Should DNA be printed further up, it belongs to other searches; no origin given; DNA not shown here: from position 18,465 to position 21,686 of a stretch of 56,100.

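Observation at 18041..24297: Maf (DUF115)-like protein translationally coupled to a SPASM radical-SAM and a B12-binding radical-SAM enzyme: candidate undescribed flagellin/glycan tailoring module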

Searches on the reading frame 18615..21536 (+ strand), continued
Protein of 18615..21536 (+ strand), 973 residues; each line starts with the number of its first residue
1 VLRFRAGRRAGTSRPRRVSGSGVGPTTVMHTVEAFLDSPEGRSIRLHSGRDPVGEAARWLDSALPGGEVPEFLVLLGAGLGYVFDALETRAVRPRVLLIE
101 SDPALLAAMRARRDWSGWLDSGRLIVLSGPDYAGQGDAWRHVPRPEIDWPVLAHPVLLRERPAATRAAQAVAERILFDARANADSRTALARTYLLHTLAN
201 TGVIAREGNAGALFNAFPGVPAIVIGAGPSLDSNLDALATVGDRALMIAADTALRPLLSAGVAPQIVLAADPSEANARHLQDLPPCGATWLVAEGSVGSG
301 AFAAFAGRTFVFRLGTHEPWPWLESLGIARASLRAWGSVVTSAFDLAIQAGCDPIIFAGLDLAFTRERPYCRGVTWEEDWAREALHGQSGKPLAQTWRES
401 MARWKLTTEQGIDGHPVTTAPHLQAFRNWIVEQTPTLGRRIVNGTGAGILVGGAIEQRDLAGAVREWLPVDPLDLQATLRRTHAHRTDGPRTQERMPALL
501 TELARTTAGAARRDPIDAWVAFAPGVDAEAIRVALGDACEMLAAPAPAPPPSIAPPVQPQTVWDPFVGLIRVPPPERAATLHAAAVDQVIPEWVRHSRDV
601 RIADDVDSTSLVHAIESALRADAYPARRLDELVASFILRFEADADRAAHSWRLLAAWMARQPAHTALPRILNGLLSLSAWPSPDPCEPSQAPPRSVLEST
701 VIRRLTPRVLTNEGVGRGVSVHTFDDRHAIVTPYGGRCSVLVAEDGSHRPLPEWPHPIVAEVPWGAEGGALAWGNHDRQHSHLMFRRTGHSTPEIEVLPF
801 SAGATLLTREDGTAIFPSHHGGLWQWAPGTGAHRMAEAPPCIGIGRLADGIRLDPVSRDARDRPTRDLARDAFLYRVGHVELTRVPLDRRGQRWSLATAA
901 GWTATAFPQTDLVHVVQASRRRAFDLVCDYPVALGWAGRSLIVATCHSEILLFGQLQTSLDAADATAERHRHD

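Call 36: find_encoding_contigs(protein=P0010, flank=10000, max_places=2)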
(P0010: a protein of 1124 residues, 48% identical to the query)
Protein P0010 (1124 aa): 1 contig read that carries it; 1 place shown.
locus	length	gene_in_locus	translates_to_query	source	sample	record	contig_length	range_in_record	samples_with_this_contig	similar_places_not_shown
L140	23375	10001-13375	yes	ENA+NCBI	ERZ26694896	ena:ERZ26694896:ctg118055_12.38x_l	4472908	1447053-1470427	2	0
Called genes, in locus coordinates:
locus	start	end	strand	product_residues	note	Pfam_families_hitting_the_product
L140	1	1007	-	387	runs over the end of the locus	PF13692:Glyco_trans_1_4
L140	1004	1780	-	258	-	PF13489:Methyltransf_23, PF13847:Methyltransf_31 (faint), PF08241:Methyltransf_11, PF08242:Methyltransf_12 (weak), PF13649:Methyltransf_25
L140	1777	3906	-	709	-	PF13439:Glyco_transf_4 (weak), PF00534:Glycos_transf_1, PF13692:Glyco_trans_1_4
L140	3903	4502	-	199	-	-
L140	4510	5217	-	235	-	PF13489:Methyltransf_23, PF01209:Ubie_methyltran (faint), PF08241:Methyltransf_11, PF08242:Methyltransf_12, PF13649:Methyltransf_25, PF13847:Methyltransf_31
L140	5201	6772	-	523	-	PF13439:Glyco_transf_4, PF13579:Glyco_trans_4_4, PF20706:GT4-conflict, PF00534:Glycos_transf_1, PF13692:Glyco_trans_1_4, PF13524:Glyco_trans_1_2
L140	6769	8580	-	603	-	PF13439:Glyco_transf_4 (weak), PF13579:Glyco_trans_4_4 (weak), PF13524:Glyco_trans_1_2 (faint), PF20706:GT4-conflict, PF00534:Glycos_transf_1, PF13692:Glyco_trans_1_4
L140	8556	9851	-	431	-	PF00535:Glycos_transf_2, PF10111:Glyco_tranf_2_2, PF13641:Glyco_tranf_2_3, PF13428:TPR_14 (faint), PF00515:TPR_1 (faint), PF07719:TPR_2 (faint), PF13431:TPR_17 (faint), PF13432:TPR_16 (weak), +1 more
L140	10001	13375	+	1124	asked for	PF01973:MptE-like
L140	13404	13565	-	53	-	-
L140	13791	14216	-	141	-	-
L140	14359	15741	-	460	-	PF00072:Response_reg, PF00158:Sigma54_activat, PF13191:AAA_16, PF14532:Sigma54_activ_2, PF00004:AAA (faint), PF07728:AAA_5 (weak), PF25601:AAA_lid_14, PF02954:HTH_8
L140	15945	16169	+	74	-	PF12728:HTH_17, PF00376:MerR (weak)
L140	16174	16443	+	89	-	-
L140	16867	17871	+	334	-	PF04542:Sigma70_r2, PF08281:Sigma70_r4_2, PF04545:Sigma70_r4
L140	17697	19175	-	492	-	PF00512:HisKA, PF02518:HATPase_c, PF23198:PDE8A_N (weak), PF00072:Response_reg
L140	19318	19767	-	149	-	PF07977:FabA, PF03061:4HBT (faint)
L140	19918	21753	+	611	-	PF01590:GAF, PF13185:GAF_2, PF13492:GAF_3, PF01590:GAF, PF13185:GAF_2, PF13492:GAF_3, PF07228:SpoIIE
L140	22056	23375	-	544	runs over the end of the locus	PF00497:SBP_bac_3, PF10613:Lig_chan-Glu_bd (weak), PF01464:SLT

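Call 41: find_encoding_contigs(protein=P0003, flank=10000, max_places=2)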
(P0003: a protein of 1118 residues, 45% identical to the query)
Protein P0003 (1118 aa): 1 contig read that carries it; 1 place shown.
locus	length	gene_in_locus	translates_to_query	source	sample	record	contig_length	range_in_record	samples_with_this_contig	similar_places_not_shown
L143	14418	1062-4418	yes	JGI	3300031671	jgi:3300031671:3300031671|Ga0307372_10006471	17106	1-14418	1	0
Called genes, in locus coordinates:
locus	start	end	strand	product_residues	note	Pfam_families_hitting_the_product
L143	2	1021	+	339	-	?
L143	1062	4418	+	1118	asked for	PF01973:MptE-like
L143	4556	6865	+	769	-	PF13489:Methyltransf_23, PF08241:Methyltransf_11, PF08242:Methyltransf_12, PF13649:Methyltransf_25 (weak)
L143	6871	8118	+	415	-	PF00535:Glycos_transf_2, PF13641:Glyco_tranf_2_3 (weak), PF13432:TPR_16 (weak)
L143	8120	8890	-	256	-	-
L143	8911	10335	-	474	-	PF22674:C2185-like_N (weak), PF13847:Methyltransf_31 (faint)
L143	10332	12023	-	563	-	PF13692:Glyco_trans_1_4, PF00534:Glycos_transf_1, PF13524:Glyco_trans_1_2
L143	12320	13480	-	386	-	PF01370:Epimerase, PF02719:Polysacc_synt_2, PF04321:RmlD_sub_bind, PF16363:GDP_Man_Dehyd (weak)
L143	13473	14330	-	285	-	PF13677:MotB_plug, PF00691:OmpA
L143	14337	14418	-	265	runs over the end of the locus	PF20560:MotA_N (weak), PF01618:MotA_ExbB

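Call 42: find_encoding_contigs(protein=P0009, flank=10000, max_places=2)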
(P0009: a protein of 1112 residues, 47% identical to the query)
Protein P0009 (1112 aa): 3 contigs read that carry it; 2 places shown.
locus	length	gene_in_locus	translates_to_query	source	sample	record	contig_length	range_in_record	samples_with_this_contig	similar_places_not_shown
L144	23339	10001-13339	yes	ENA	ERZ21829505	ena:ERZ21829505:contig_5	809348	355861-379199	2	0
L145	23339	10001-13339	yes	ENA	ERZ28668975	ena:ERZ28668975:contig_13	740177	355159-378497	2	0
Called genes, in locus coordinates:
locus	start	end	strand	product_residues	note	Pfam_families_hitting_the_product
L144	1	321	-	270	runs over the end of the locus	PF13677:MotB_plug, PF00691:OmpA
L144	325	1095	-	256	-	PF01618:MotA_ExbB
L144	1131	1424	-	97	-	-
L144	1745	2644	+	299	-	-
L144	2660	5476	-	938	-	PF00989:PAS, PF08448:PAS_4, PF13426:PAS_9, PF13185:GAF_2 (weak), PF00989:PAS, PF13426:PAS_9, PF02518:HATPase_c, PF00072:Response_reg, +2 more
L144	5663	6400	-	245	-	PF13677:MotB_plug, PF00691:OmpA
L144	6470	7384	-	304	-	PF20560:MotA_N, PF01618:MotA_ExbB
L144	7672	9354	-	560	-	PF00512:HisKA (weak), PF02518:HATPase_c, PF00072:Response_reg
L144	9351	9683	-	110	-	-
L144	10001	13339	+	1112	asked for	PF01973:MptE-like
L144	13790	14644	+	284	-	-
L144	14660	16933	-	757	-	PF13524:Glyco_trans_1_2, PF13692:Glyco_trans_1_4, PF00534:Glycos_transf_1 (weak), PF13524:Glyco_trans_1_2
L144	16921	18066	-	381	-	PF13439:Glyco_transf_4, PF13579:Glyco_trans_4_4, PF20706:GT4-conflict, PF00534:Glycos_transf_1, PF13692:Glyco_trans_1_4, PF13524:Glyco_trans_1_2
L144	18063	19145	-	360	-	PF13439:Glyco_transf_4, PF00534:Glycos_transf_1, PF13692:Glyco_trans_1_4, PF13524:Glyco_trans_1_2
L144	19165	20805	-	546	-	PF02310:B12-binding, PF04055:Radical_SAM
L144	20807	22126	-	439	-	PF13439:Glyco_transf_4, PF13579:Glyco_trans_4_4, PF20706:GT4-conflict, PF00534:Glycos_transf_1, PF13692:Glyco_trans_1_4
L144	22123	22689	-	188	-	-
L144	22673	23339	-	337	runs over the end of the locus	PF08240:ADH_N, PF16912:Glu_dehyd_C, PF00107:ADH_zinc_N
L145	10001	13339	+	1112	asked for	PF01973:MptE-like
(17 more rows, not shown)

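Call 57: predict_structure(alignment_id=A3)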
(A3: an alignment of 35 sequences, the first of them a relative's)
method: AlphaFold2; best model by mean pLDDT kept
length: 945 residues; sequences in the alignment: 35
mean_pLDDT: 88.6   pTM: 0.84
mean pLDDT of the five models: 88.6, 87.4, 87.2, 86.4, 85.1
residues with pLDDT >= 90: 635; 70-90: 217; 50-70: 71; < 50: 22
segments of 3 or more residues with pLDDT < 50: 525-534, 663-670
pLDDT, mean of each block of 10 residues (from residue 1): 79 92 95 91 96 95 92 93 94 95 87 93 96 94 93 90 96 94 97 98 96 96 96 94 94 89 97 91 94 93 90 97 98 96 93 81 86 94 96 93 92 97 96 97 95 79 77 92 79 94 95 85 49 54 89 85 89 84 81 73 89 67 62 61 85 57 46 80 94 95 94 97 96 91 86 91 93 92 88 93 94 92 93 84 93 90 92 93 91 86 95 95 95 86 62
secondary structure, 60 per line:
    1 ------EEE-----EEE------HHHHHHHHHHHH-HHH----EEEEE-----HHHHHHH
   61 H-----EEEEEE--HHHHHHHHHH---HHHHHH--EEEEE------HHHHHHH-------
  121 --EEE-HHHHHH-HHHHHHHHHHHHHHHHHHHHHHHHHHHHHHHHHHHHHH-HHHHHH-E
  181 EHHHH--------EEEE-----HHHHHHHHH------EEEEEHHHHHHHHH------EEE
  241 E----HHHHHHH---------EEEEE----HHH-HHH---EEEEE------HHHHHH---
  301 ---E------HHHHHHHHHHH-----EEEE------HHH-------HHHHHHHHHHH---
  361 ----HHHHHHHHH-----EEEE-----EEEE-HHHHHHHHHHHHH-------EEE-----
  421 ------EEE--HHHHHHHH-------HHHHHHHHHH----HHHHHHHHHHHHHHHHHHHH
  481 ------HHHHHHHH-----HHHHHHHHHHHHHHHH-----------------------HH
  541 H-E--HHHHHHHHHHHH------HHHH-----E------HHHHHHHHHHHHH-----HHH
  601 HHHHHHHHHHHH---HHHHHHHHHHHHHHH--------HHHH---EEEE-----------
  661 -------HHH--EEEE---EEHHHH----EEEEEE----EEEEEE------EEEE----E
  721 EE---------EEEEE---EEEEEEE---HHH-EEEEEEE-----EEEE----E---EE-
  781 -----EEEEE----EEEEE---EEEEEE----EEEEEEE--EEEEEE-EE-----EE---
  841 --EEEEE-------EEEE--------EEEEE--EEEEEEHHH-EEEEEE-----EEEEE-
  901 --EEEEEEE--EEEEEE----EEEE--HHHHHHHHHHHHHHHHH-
elements in order (helices of 4 or more, strands of 3 or more residues): E7-9 E15-17 H24-35 E44-48 H54-61 E67-72 H75-84 H88-93 E96-100 H107-113 E123-125 H127-132 H134-171 H173-178 H182-185 E194-197 H203-211 E218-222 H223-231 E238-241 H246-252 E262-266 E281-285 H292-297 H311-321 E327-330 H347-357 H365-373 E379-382 E388-391 H393-405 E413-415 E427-429 H432-439 H447-456 H461-480 H487-494 H500-515 H546-557 H564-567 H580-592 H598-612 H616-630 H639-642 E646-649 E673-676 H682-685 E690-695 E700-705 E712-715 E720-722 E732-736 E740-746 E754-760 E766-769 E786-790 E795-799 E803-808 E813-819 E822-827 E843-847 E855-858 E867-871 E874-879 E884-889 E895-899 E903-909 E912-917 E922-925 H928-944

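Call 60: fold_search(model_id=the predicted structure, library=pdb)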
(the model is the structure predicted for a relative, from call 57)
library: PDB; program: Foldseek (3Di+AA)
matches with E <= 10: 1602; with E <= 0.001: 284
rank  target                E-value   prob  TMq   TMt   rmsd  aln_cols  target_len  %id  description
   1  5mu5                  1.9e-15  1.00  0.31  0.43  11.4       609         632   15  Structure of MAf glycosyltransferase from Magnetospirillum magneticum AMB-1 (released 2017-11-15)
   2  2z2o_A                2.4e-08  1.00  0.20  0.52   5.9       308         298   11  Crystal Structure of apo virginiamycin B lyase from Staphylococcus aureus (released 2007-06-19)
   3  2z2n                  3.3e-08  1.00  0.20  0.53   6.0       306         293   11  Crystal Structure of selenomethionine substituted virginiamycin B lyase from Staphylococcus aureus (released 2007-06-19)
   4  2z2o_D                4.7e-08  1.00  0.20  0.53   6.0       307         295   11  Crystal Structure of apo virginiamycin B lyase from Staphylococcus aureus (released 2007-06-19)
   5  2qc5                  9.5e-08  1.00  0.20  0.53   7.0       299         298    9  Streptogramin B lyase structure (released 2008-10-14)
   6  6rxt_UG               1.2e-07  1.00  0.18  0.32  21.1       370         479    9  Cryo-EM structure of the 90S pre-ribosome (Kre33-Noc4) from Chaetomium thermophilum, state A (released 2019-08-14)
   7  5naf_C                1.4e-07  1.00  0.17  0.39   8.5       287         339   13  Co-crystal structure of an MeCP2 peptide with TBLR1 WD40 domain (released 2017-03-29)
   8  2z2p_A                1.6e-07  1.00  0.20  0.54   5.5       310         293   10  Crystal Structure of catalytically inactive H270A virginiamycin B lyase from Staphylococcus aureus with Quinupristin (released 2007-06-19)
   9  8j72_A                1.8e-07  1.00  0.20  0.58   5.6       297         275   10  Crystal structure of mammalian Trim71 in complex with lncRNA Trincr1 (released 2024-03-06)
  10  4zlr_B                2.3e-07  1.00  0.20  0.59   5.2       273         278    8  Structure of the Brat-NHL domain bound to consensus RNA motif (released 2015-11-11)
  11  4a0p_A                3.1e-07  1.00  0.13  0.20  18.9       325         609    9  Crystal structure of LRP6P3E3P4E4 (released 2011-10-26)
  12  6y7o_A                3.4e-07  1.00  0.17  0.41   7.3       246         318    8  The complex between the eight-bladed symmetrical designer protein Tako8 and the silicotungstic acid Keggin (STA) (released 2020-12-16)
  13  3s8v_A                4.0e-07  1.00  0.14  0.22  19.1       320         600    9  Crystal structure of LRP6-Dkk1 complex (released 2011-10-26)
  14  7mq8_LT               4.2e-07  1.00  0.17  0.18   7.9       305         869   10  Cryo-EM structure of the human SSU processome, state pre-A1 (released 2021-09-22)
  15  7mqa_LT               4.4e-07  1.00  0.18  0.20   6.9       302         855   10  Cryo-EM structure of the human SSU processome, state post-A1 (released 2021-09-22)
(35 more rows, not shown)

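Call 69: find_encoding_contigs(protein=P0008, flank=10000, max_places=1)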
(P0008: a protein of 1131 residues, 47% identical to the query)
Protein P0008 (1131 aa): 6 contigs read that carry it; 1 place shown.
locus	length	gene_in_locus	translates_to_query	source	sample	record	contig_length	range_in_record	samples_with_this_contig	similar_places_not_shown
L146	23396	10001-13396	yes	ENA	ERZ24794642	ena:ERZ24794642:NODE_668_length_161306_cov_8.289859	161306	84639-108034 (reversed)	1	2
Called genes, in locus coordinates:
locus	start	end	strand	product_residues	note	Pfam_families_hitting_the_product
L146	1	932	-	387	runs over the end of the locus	PF13692:Glyco_trans_1_4, PF13524:Glyco_trans_1_2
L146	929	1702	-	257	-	PF13489:Methyltransf_23, PF13847:Methyltransf_31 (faint), PF08241:Methyltransf_11, PF08242:Methyltransf_12 (weak), PF13649:Methyltransf_25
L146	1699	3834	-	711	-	PF13579:Glyco_trans_4_4, PF13439:Glyco_transf_4, PF00534:Glycos_transf_1, PF13692:Glyco_trans_1_4, PF13524:Glyco_trans_1_2 (weak)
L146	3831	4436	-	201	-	-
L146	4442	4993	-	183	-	PF08241:Methyltransf_11, PF08242:Methyltransf_12 (weak), PF13489:Methyltransf_23, PF01209:Ubie_methyltran (faint), PF13649:Methyltransf_25, PF13847:Methyltransf_31 (weak)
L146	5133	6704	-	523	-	PF13439:Glyco_transf_4, PF13579:Glyco_trans_4_4 (weak), PF20706:GT4-conflict, PF00534:Glycos_transf_1, PF13692:Glyco_trans_1_4, PF13524:Glyco_trans_1_2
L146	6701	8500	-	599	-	PF13439:Glyco_transf_4 (faint), PF13579:Glyco_trans_4_4 (weak), PF20706:GT4-conflict, PF00534:Glycos_transf_1, PF13692:Glyco_trans_1_4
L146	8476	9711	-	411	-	PF00535:Glycos_transf_2, PF10111:Glyco_tranf_2_2, PF13641:Glyco_tranf_2_3, PF13428:TPR_14 (faint), PF13431:TPR_17 (faint), PF00515:TPR_1 (faint), PF13432:TPR_16, PF14559:TPR_19 (weak), +4 more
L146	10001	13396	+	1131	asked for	PF01973:MptE-like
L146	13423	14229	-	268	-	-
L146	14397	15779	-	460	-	PF00072:Response_reg, PF01078:Mg_chelatase (faint), PF00158:Sigma54_activat, PF13191:AAA_16 (weak), PF14532:Sigma54_activ_2, PF07728:AAA_5 (weak), PF25601:AAA_lid_14, PF02954:HTH_8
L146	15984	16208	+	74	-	PF12728:HTH_17, PF00376:MerR (weak)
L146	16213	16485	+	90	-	-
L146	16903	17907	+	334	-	PF04542:Sigma70_r2, PF08281:Sigma70_r4_2, PF04545:Sigma70_r4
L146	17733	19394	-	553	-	PF00512:HisKA, PF02518:HATPase_c, PF23198:PDE8A_N (faint), PF00072:Response_reg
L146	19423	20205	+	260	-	PF00106:adh_short, PF08659:KR, PF13561:adh_short_C2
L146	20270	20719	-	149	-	PF07977:FabA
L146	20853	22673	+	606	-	PF01590:GAF, PF13185:GAF_2, PF13492:GAF_3, PF13185:GAF_2, PF01590:GAF, PF13492:GAF_3, PF07228:SpoIIE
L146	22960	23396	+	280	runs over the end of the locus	PF00595:PDZ (weak), PF13180:PDZ_2, PF14685:PDZ_Tricorn (faint), PF17820:PDZ_6, PF00595:PDZ, PF13180:PDZ_2, PF17820:PDZ_6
